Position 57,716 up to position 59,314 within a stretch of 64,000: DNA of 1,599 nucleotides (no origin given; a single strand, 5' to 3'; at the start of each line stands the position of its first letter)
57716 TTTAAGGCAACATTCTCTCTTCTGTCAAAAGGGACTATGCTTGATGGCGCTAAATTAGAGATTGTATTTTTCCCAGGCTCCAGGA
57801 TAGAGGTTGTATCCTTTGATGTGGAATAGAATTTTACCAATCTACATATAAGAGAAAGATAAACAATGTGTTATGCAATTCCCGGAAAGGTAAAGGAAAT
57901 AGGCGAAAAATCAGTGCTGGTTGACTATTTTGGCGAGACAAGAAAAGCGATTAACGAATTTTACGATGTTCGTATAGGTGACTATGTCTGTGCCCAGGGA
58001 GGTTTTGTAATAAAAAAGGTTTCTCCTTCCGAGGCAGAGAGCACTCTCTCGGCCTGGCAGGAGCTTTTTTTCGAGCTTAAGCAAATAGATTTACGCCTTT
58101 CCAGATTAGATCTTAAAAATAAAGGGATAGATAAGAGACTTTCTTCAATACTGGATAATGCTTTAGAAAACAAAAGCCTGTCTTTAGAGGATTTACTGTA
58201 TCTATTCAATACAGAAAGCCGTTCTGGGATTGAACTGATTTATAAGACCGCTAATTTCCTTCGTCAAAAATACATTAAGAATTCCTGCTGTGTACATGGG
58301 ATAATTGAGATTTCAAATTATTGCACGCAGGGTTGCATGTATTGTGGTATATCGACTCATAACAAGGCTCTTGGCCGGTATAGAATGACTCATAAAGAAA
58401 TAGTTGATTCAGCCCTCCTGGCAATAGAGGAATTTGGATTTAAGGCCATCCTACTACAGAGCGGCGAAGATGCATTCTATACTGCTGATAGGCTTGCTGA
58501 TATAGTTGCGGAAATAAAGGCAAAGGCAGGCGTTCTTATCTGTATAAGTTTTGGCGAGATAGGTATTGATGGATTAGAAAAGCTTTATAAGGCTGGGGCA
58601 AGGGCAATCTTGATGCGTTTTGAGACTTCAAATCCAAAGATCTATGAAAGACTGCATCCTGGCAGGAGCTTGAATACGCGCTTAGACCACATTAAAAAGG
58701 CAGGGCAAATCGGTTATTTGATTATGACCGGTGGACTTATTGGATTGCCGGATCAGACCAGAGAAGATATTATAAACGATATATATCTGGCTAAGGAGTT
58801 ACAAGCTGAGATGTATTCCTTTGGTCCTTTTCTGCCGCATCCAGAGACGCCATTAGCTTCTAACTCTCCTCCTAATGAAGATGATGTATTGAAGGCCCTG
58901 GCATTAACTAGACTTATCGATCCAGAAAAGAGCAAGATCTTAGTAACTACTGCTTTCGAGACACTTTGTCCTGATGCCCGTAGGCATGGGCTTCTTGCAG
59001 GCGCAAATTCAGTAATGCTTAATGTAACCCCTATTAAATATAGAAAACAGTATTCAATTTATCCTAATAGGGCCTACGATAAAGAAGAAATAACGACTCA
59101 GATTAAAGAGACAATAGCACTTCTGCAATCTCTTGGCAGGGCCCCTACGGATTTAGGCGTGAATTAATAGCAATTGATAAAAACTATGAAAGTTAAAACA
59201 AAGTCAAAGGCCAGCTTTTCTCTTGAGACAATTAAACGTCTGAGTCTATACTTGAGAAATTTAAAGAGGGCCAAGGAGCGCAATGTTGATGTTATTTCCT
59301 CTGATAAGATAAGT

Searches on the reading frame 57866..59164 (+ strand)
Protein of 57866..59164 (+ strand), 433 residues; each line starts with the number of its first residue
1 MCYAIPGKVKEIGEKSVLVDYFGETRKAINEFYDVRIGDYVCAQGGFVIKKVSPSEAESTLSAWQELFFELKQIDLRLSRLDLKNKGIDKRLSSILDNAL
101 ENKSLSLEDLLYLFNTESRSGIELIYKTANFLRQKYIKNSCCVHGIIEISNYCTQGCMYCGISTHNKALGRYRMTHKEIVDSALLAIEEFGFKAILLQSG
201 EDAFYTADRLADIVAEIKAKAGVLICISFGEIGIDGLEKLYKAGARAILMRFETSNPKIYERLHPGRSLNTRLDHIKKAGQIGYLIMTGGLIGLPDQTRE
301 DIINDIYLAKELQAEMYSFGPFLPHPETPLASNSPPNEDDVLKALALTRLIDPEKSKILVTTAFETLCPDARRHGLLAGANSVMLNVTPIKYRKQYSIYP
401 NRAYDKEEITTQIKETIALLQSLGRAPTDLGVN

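Call 6: search_protein_families(library=pfam, proteins=[window:57866-59164:+])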
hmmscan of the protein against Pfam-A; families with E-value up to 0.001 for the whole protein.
window:57866-59164:+ (433 aa): 3 families
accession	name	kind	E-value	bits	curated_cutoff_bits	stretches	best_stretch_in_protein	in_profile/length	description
PF04055.27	Radical_SAM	-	1.5e-17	64.7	29.5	1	147-304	1-161/166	Radical SAM superfamily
PF01455.23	HupF_HypC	-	2.3e-14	53.7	28.5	1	1-64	1-65/65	HupF/HypC family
PF06968.18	BATS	-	0.00013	22.5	22.2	1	323-405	6-76/88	Biotin and Thiamin Synthesis associated domain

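Call 7: search_protein_families(library=ncbifam, proteins=[window:57866-59164:+], max_evalue=0.00001)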
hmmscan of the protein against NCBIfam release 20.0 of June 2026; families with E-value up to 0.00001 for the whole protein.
window:57866-59164:+ (433 aa): 22 families
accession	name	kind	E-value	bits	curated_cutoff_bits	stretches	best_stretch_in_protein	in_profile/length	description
TIGR03956.1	rSAM_HydE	equivalog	7e-73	245.8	254.6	1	98-418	4-324/340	[FeFe] hydrogenase H-cluster radical SAM maturase HydE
TIGR03910.1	pyrrolys_PylB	equivalog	3.4e-44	151.1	348.2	1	91-428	4-338/347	methylornithine synthase PylB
TIGR00433.2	bioB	equivalog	3.7e-30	105.2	225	1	107-385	5-283/307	biotin synthase BioB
TIGR02351.2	thiH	equivalog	7.2e-23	81.2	380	1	93-354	23-290/364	2-iminoacetate synthase ThiH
TIGR03957.1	rSAM_HmdB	equivalog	1e-21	77.5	320.9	1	108-391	4-285/317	5,10-methenyltetrahydromethanopterin hydrogenase cofactor biosynthesis protein HmdB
TIGR03955.1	rSAM_HydG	equivalog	1.6e-18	66.4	312.15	1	84-266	26-213/470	[FeFe] hydrogenase H-cluster radical SAM maturase HydG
TIGR03699.1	menaquin_MqnC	equivalog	3.1e-13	49.3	428.1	1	105-253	3-150/342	cyclic dehypoxanthinyl futalosine synthase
TIGR00074.1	hypC_hupF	subfamily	5.7e-12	45.4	48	1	1-75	1-76/80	HypC/HybG/HupF family hydrogenase formation chaperone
NF004911.0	PRK06267.1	equivalog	7.6e-12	45.1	305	1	127-366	11-247/351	hypothetical protein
NF006308.0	PRK08508.1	equivalog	1.1e-11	44.5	377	1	150-385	14-249/279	biotin synthase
NF006687.0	PRK09234.1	equivalog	1.3e-11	43.4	1018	1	63-225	450-612/849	bifunctional FO biosynthesis protein CofGH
NF005609.0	PRK07360.1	equivalog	2.7e-11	42.8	426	1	90-224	6-142/374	7,8-didemethyl-8-hydroxy-5-deazariboflavin synthase subunit CofH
TIGR03551.1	F420_cofH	equivalog_domain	4.1e-10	39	374.1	1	108-228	4-123/345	5-amino-6-(D-ribitylamino)uracil--L-tyrosine 4-hydroxyphenyl transferase CofH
NF004884.0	PRK06245.1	equivalog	8.9e-10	37.9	209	1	146-361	18-251/340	7,8-didemethyl-8-hydroxy-5-deazariboflavin synthase subunit CofG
TIGR03550.1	F420_cofG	equivalog_domain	9.9e-10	38.1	213.35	1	147-361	8-244/322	7,8-didemethyl-8-hydroxy-5-deazariboflavin synthase CofG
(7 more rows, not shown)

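Call 51: find_homologous_proteins(query=window:57866-59164:+, max_evalue=1e-20)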
Query window:57866-59164:+ (433 aa): 2331 proteins with E <= 1e-20 among 8000 candidates; the best 120 are listed.
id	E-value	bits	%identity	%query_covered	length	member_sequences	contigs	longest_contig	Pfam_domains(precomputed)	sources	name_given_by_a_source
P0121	1.5e-287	971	100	100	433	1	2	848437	PF04055.28,PF01455.24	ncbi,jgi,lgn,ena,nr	ncbi:MAG: HypC/HybG/HupF family hydrogenase formation chaperone [Candidatus Omnitrophica bacterium]|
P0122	2.8e-231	786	80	100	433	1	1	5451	PF04055.28,PF01455.24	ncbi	-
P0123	1.9e-209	714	72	100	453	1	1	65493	PF04055.28,PF01455.24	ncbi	ncbi:MAG: radical SAM protein [Candidatus Omnitrophota bacterium]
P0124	2.4e-207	707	71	100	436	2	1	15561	PF04055.28,PF01455.24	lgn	-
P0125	1.1e-204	698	68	100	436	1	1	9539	PF04055.28,PF01455.24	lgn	-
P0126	9.2e-200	682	70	100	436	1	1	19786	PF04055.28,PF01455.24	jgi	jgi:biotin synthase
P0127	9.3e-199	679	69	100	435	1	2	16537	PF04055.28,PF01455.24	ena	-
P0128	1.1e-198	679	69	100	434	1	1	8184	PF04055.28,PF01455.24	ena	-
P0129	1.3e-198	678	69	100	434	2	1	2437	PF04055.28,PF01455.24,PF06968.19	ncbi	-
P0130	1.5e-197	675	69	100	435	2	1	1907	PF04055.28,PF01455.24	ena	-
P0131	1.5e-196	672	68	100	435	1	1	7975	PF04055.28,PF01455.24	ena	-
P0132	1.6e-196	671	68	100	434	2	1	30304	PF04055.28,PF01455.24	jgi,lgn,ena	-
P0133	3.0e-196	671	67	100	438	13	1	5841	PF04055.28,PF01455.24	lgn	-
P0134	3.1e-196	671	69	100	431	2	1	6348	PF04055.28,PF01455.24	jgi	-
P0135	3.6e-196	670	69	100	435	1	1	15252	PF04055.28,PF01455.24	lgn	-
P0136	3.9e-196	670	68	100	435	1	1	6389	PF04055.28,PF01455.24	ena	-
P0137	4.9e-196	670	68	100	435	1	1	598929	PF04055.28,PF01455.24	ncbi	-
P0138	6.3e-196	670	68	100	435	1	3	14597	PF04055.28,PF01455.24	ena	-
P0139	6.7e-196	669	68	100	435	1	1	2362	PF04055.28,PF01455.24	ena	-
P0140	6.7e-196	669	69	100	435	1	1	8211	PF04055.28,PF01455.24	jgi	-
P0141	2.1e-195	668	68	100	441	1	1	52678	PF04055.28,PF01455.24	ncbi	ncbi:MAG: radical SAM protein [Candidatus Omnitrophota bacterium]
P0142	6.5e-195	666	68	100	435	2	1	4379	PF04055.28,PF01455.24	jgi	-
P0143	1.6e-194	665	68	100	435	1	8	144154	PF04055.28,PF01455.24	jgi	-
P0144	2.1e-194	665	67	100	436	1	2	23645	PF04055.28,PF01455.24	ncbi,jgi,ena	-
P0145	2.5e-194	664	67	100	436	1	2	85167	PF04055.28,PF01455.24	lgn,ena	-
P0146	5.5e-194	663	66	100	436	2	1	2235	PF04055.28,PF01455.24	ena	-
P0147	2.7e-193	661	67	100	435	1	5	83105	PF04055.28,PF01455.24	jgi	-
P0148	4.1e-193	660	68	100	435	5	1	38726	PF04055.28,PF01455.24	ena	-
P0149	4.6e-193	660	67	100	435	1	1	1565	PF04055.28,PF01455.24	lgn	-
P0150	4.8e-193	660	68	100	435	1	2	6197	PF04055.28,PF01455.24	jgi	-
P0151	5.1e-193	660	66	100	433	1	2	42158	PF04055.28,PF01455.24,PF06968.19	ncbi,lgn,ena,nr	ncbi:MAG: radical SAM protein [Candidatus Omnitrophica bacterium]|nr:radical SAM protein [Candidatus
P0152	7.7e-193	659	69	100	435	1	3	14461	PF04055.28,PF01455.24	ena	-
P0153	8.8e-193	659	67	100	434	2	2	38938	PF04055.28,PF01455.24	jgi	-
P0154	1.4e-192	658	65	100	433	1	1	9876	PF04055.28,PF01455.24,PF06968.19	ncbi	-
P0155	1.7e-192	658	67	100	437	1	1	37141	PF04055.28,PF01455.24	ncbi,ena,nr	ncbi:MAG: HypC/HybG/HupF family hydrogenase formation chaperone [Omnitrophica bacterium]|nr:HypC/Hyb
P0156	4.4e-192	657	67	100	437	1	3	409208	PF04055.28,PF01455.24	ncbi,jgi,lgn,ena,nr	ncbi:MAG: HypC/HybG/HupF family hydrogenase formation chaperone [Candidatus Omnitrophica bacterium]|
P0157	5.0e-192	657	65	100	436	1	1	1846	PF04055.28,PF01455.24,PF06968.19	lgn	-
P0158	5.0e-192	657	67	100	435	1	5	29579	PF04055.28,PF01455.24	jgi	-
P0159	6.4e-191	653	67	100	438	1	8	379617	PF04055.28,PF01455.24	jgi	-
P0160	4.3e-190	650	68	100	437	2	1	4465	PF04055.28,PF01455.24,PF06968.19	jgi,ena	-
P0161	8.9e-190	649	66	100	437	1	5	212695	PF04055.28,PF01455.24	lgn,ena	-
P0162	1.1e-189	649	67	100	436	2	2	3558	PF04055.28,PF01455.24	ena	-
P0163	1.3e-189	649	65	100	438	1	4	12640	PF04055.28,PF01455.24,PF06968.19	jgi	-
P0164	3.5e-189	647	66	100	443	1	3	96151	PF04055.28,PF01455.24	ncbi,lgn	-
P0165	1.3e-188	645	64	100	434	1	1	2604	PF04055.28,PF01455.24,PF06968.19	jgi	-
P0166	1.6e-188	645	66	100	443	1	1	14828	PF04055.28,PF01455.24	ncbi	-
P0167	3.9e-188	644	65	100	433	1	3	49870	PF04055.28,PF01455.24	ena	-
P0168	4.8e-188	644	65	100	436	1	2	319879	PF04055.28,PF01455.24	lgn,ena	-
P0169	2.1e-187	641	64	100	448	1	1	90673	PF04055.28,PF01455.24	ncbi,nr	ncbi:MAG: [FeFe] hydrogenase H-cluster radical SAM maturase HydE [Candidatus Omnitrophica bacterium]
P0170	4.7e-187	640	64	100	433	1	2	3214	PF04055.28,PF01455.24,PF06968.19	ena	-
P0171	1.1e-186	639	66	100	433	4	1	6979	PF04055.28,PF01455.24,PF06968.19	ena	-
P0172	2.8e-186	638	65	100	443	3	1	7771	PF04055.28,PF01455.24,PF06968.19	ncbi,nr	ncbi:MAG: radical SAM protein [Candidatus Omnitrophica bacterium]|nr:radical SAM protein [Candidatus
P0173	4.7e-186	637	64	100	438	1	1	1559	PF04055.28,PF01455.24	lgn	-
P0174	3.8e-185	634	66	100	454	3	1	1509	PF04055.28,PF01455.24,PF06968.19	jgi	-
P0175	4.2e-185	634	63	100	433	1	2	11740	PF04055.28,PF01455.24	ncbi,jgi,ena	-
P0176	2.0e-184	632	64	100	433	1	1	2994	PF04055.28,PF01455.24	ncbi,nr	ncbi:HypC/HybG/HupF family hydrogenase formation chaperone [bacterium]|nr:HypC/HybG/HupF family hydr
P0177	5.7e-184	630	65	100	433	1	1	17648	PF04055.28,PF01455.24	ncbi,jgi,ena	-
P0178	2.8e-183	628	64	100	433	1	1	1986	PF04055.28,PF01455.24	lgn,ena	-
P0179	3.8e-183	627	67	96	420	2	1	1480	PF04055.28,PF01455.24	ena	-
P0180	4.6e-183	627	64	100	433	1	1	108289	PF04055.28,PF01455.24,PF06968.19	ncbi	ncbi:MAG: HypC/HybG/HupF family hydrogenase formation chaperone [Candidatus Omnitrophota bacterium]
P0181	5.8e-183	627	63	99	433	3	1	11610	PF04055.28,PF01455.24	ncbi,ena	-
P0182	6.0e-183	627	63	100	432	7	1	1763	PF04055.28,PF01455.24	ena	-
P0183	1.3e-182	626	64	100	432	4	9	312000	PF04055.28,PF01455.24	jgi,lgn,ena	jgi:biotin synthase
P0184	2.1e-182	625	63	99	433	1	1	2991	PF04055.28,PF01455.24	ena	-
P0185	2.3e-182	625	65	100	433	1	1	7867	PF04055.28,PF01455.24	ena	-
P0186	2.7e-182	625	64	100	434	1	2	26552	PF04055.28,PF01455.24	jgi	jgi:biotin synthase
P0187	4.5e-182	624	64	100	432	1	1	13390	PF04055.28,PF01455.24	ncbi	ncbi:MAG: [FeFe] hydrogenase H-cluster radical SAM maturase HydE [Candidatus Omnitrophota bacterium]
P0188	4.7e-182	624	64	100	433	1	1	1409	PF04055.28,PF01455.24,PF06968.19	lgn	-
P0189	7.1e-182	623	62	100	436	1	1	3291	PF04055.28,PF01455.24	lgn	-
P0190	1.7e-181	622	64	100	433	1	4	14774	PF04055.28,PF01455.24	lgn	-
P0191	1.8e-181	622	63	100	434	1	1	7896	PF04055.28,PF01455.24,PF06968.19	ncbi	-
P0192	2.4e-181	622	63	99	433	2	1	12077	PF04055.28,PF01455.24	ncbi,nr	ncbi:MAG: HypC/HybG/HupF family hydrogenase formation chaperone [Candidatus Omnitrophica bacterium]|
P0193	2.9e-181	621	63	99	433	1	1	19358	PF04055.28,PF01455.24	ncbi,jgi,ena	ncbi:MAG: [FeFe] hydrogenase H-cluster radical SAM maturase HydE [Candidatus Omnitrophota bacterium]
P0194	3.2e-181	621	63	100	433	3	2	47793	PF04055.28,PF01455.24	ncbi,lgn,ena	-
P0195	4.3e-181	621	63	100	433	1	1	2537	PF04055.28,PF01455.24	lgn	-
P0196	4.6e-181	621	63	99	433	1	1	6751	PF04055.28,PF01455.24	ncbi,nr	ncbi:[FeFe] hydrogenase H-cluster radical SAM maturase HydE [bacterium]|nr:MAG: [FeFe] hydrogenase H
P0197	5.2e-181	620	63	100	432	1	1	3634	PF04055.28,PF01455.24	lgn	-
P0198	5.5e-181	620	63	100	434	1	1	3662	PF04055.28,PF01455.24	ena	-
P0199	7.6e-181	620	64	100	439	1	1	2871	PF04055.28,PF01455.24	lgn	-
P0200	1.2e-180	619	63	99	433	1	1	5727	PF04055.28,PF01455.24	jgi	-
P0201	1.3e-180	619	63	100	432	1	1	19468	PF04055.28,PF01455.24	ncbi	-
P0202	1.8e-180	619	63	99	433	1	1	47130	PF04055.28,PF01455.24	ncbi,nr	ncbi:MAG: HypC/HybG/HupF family hydrogenase formation chaperone [Candidatus Omnitrophica bacterium]|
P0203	2.2e-180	618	63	99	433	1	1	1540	PF04055.28,PF01455.24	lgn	-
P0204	2.3e-180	618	63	100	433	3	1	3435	PF04055.28,PF01455.24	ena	-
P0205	3.2e-180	618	62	100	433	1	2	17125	PF04055.28,PF01455.24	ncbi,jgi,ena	-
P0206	3.6e-180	618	64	100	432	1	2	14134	PF04055.28,PF01455.24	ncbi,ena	-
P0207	3.8e-180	618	63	100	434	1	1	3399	PF04055.28,PF01455.24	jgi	jgi:biotin synthase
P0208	6.5e-180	617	62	100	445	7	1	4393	PF04055.28,PF01455.24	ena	-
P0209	6.6e-180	617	64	100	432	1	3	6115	PF04055.28,PF01455.24,PF06968.19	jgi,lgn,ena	-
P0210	6.8e-180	617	64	100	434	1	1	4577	PF04055.28,PF01455.24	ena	-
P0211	7.4e-180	617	62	100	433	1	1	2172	PF04055.28,PF01455.24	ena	-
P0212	7.6e-180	617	63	99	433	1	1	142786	PF04055.28,PF01455.24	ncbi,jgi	jgi:biotin synthase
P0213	1.4e-179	616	63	99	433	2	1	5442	PF04055.28,PF01455.24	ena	-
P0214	1.6e-179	615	63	100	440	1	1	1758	PF04055.28,PF01455.24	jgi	jgi:biotin synthase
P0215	2.1e-179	615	62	100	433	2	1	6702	PF04055.28,PF01455.24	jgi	jgi:biotin synthase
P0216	2.8e-179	615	63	100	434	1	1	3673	PF04055.28,PF01455.24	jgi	-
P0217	2.8e-179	615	63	100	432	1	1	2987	PF04055.28,PF01455.24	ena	-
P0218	3.1e-179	615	63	100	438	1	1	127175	PF04055.28,PF01455.24,PF06968.19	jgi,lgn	-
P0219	3.5e-179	614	62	100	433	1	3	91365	PF04055.28,PF01455.24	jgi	-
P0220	5.5e-179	614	63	99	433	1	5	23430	PF04055.28,PF01455.24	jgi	-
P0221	6.2e-179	614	61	100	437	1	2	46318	PF04055.28,PF01455.24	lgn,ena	-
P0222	1.0e-178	613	63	100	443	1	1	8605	PF04055.28,PF01455.24,PF06968.19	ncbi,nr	ncbi:MAG: [FeFe] hydrogenase H-cluster radical SAM maturase HydE [Candidatus Omnitrophica bacterium]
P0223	1.2e-178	613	62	100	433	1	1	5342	PF04055.28,PF01455.24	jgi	-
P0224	1.9e-178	612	63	99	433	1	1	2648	PF04055.28,PF01455.24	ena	-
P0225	2.5e-178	612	62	100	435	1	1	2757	PF04055.28,PF01455.24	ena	-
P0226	2.7e-178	611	62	100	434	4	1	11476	PF04055.28,PF01455.24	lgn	-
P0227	3.0e-178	611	63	100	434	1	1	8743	PF04055.28,PF01455.24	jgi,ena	-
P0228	3.0e-178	611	64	100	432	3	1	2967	PF04055.28,PF01455.24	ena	-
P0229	3.1e-178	611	63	99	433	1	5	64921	PF04055.28,PF01455.24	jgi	-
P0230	5.5e-178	610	62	100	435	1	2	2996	PF04055.28,PF01455.24,PF06968.19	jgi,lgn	jgi:biotin synthase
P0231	6.4e-178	610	62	99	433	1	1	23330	PF04055.28,PF01455.24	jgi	-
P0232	9.9e-178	610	63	100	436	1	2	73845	PF04055.28,PF01455.24,PF06968.19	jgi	-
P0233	1.0e-177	609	64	100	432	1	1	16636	PF04055.28,PF01455.24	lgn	-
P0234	1.1e-177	609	61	100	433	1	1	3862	PF04055.28,PF01455.24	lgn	-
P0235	1.6e-177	609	61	99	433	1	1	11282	PF04055.28,PF01455.24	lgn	-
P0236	1.8e-177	609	63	99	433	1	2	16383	PF04055.28,PF01455.24,PF06968.19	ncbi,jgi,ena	-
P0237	2.1e-177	608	63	100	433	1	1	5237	PF04055.28,PF01455.24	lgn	-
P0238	2.3e-177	608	61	99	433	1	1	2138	PF04055.28,PF01455.24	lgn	-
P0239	3.0e-177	608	61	100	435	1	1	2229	PF04055.28,PF01455.24,PF06968.19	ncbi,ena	-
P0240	3.6e-177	608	61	100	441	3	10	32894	PF04055.28,PF01455.24,PF06968.19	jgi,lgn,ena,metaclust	metaclust:\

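Call 52: find_encoding_contigs(protein=P0183, flank=10000, max_places=2)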
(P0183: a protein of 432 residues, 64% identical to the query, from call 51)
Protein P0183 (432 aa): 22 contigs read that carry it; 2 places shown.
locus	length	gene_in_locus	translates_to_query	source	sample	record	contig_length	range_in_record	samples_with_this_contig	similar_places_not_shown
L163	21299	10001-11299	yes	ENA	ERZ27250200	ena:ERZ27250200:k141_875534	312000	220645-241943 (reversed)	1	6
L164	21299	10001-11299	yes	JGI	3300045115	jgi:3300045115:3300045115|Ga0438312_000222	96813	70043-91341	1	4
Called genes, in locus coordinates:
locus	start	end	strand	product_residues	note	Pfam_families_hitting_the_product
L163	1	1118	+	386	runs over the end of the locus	PF00155:Aminotran_1_2, PF01276:OKR_DC_1 (faint), PF01041:DegT_DnrJ_EryC1 (weak)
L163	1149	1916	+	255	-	PF01590:GAF, PF13185:GAF_2, PF13492:GAF_3, PF03861:ANTAR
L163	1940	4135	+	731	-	PF12437:GSIII_N, PF00120:Gln-synt_C, PF18318:Gln-synt_C-ter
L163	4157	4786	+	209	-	PF01618:MotA_ExbB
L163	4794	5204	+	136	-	PF02472:ExbD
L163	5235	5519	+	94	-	-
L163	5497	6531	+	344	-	PF12838:Fer4_7 (faint), PF13187:Fer4_9 (faint), PF12797:Fer4_2 (faint), PF13237:Fer4_10, PF17179:Fer4_22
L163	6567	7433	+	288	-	PF00970:FAD_binding_6, PF00175:NAD_binding_1, PF10418:DHODB_Fe-S_bind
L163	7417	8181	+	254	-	PF01058:Oxidored_q6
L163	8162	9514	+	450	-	PF00374:NiFeSe_Hases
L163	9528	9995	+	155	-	PF01750:HycI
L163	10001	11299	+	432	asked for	PF01455:HupF_HypC, PF04055:Radical_SAM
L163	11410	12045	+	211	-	PF06971:Put_DNA-bind_N, PF02629:CoA_binding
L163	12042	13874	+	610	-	PF17201:Cache_3-Cache_2, PF17202:sCache_3_3, PF00672:HAMP (weak), PF00512:HisKA (weak), PF02518:HATPase_c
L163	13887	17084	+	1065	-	PF01512:Complex1_51K, PF10531:SLBB (weak), PF10589:NADH_4Fe-4S, PF14691:Fer4_20, PF00070:Pyr_redox (weak), PF01266:DAO, PF07992:Pyr_redox_2, PF13450:NAD_binding_8, +7 more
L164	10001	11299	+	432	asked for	PF01455:HupF_HypC, PF04055:Radical_SAM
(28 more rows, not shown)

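Call 53: find_encoding_contigs(protein=P0212, flank=10000, max_places=2)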
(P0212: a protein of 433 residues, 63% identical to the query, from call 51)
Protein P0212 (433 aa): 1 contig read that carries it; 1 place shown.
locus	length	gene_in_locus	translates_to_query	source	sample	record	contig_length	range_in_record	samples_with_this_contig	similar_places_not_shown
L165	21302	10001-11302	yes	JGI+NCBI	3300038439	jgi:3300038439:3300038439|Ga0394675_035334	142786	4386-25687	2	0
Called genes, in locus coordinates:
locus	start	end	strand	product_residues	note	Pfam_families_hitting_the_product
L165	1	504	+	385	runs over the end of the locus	PF13593:SBF_like, PF01758:SBF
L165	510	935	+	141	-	PF01451:LMWPc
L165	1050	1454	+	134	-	PF02537:CRCB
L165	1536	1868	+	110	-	PF02641:DUF190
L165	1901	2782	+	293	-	PF00076:RRM_1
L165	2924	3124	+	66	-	PF00313:CSD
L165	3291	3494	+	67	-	PF00313:CSD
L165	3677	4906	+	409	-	PF04851:ResIII (weak), PF00270:DEAD, PF00271:Helicase_C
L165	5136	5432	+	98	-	-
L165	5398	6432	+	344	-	PF00037:Fer4 (faint), PF12797:Fer4_2 (faint), PF13237:Fer4_10, PF17179:Fer4_22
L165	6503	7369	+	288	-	PF00970:FAD_binding_6, PF00175:NAD_binding_1, PF10418:DHODB_Fe-S_bind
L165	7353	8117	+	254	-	PF01058:Oxidored_q6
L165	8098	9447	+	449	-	PF00374:NiFeSe_Hases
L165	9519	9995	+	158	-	PF01750:HycI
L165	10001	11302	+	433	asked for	PF01455:HupF_HypC, PF04055:Radical_SAM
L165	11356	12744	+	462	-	PF04055:Radical_SAM, PF06968:BATS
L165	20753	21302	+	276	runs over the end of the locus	PF04055:Radical_SAM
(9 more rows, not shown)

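Call 64: search_solved_structures(query=window:57866-59164:+, max_evalue=0.00001, show_alignments=2)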
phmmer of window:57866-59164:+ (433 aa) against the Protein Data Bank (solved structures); distinct sequences matched with E-value up to 0.00001: 17.
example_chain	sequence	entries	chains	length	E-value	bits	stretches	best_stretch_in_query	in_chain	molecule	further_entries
7o1o_A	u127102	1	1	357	2.5e-72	247.5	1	99-427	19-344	[FeFe] hydrogenase maturase subunit HydE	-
5few_A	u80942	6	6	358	2.5e-72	247.5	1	99-427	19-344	[FeFe] hydrogenase maturase subunit HydE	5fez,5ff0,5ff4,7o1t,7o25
8qmk_A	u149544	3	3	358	9e-72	245.7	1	99-427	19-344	[FeFe] hydrogenase maturase subunit HydE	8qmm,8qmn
4jy8_A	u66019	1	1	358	2.3e-71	244.3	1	99-427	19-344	FEFE-HYDROGENASE MATURASE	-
3cix_A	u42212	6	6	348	2.4e-71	244.3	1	99-427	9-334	FeFe-Hydrogenase maturase | [FeFe] hydrogenase maturase subunit HydE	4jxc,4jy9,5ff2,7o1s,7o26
7o1p_A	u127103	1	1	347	2.4e-71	244.3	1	99-427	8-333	[FeFe] hydrogenase maturase subunit HydE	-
5fep_A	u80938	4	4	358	3.6e-71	243.7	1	99-427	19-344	[FeFe] hydrogenase maturase subunit HydE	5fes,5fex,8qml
3ciw_A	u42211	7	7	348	3.3e-70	240.5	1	99-427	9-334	FeFe-Hydrogenase maturase | [FeFe] hydrogenase maturase subunit HydE | Biotin synthetase, putative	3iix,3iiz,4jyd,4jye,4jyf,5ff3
3t7v_A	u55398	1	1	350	1.5e-28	103.3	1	92-428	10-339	methylornithine synthase PylB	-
4wcx_A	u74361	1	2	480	4.3e-17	65.5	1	81-322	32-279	Biotin and thiamin synthesis associated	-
8vdw_A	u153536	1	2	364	6.2e-16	61.7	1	87-385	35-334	Biotin synthase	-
4rtb_A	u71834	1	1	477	5.6e-15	58.6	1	85-359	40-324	HydG protein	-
7pd1_A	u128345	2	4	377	4.2e-13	52.4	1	99-307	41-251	Thiazole biosynthesis protein ThiH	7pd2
8vcw_A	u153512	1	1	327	5.2e-13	52.1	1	106-367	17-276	Biotin synthase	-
1r30_A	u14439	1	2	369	1.9e-10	43.7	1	122-385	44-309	Biotin synthase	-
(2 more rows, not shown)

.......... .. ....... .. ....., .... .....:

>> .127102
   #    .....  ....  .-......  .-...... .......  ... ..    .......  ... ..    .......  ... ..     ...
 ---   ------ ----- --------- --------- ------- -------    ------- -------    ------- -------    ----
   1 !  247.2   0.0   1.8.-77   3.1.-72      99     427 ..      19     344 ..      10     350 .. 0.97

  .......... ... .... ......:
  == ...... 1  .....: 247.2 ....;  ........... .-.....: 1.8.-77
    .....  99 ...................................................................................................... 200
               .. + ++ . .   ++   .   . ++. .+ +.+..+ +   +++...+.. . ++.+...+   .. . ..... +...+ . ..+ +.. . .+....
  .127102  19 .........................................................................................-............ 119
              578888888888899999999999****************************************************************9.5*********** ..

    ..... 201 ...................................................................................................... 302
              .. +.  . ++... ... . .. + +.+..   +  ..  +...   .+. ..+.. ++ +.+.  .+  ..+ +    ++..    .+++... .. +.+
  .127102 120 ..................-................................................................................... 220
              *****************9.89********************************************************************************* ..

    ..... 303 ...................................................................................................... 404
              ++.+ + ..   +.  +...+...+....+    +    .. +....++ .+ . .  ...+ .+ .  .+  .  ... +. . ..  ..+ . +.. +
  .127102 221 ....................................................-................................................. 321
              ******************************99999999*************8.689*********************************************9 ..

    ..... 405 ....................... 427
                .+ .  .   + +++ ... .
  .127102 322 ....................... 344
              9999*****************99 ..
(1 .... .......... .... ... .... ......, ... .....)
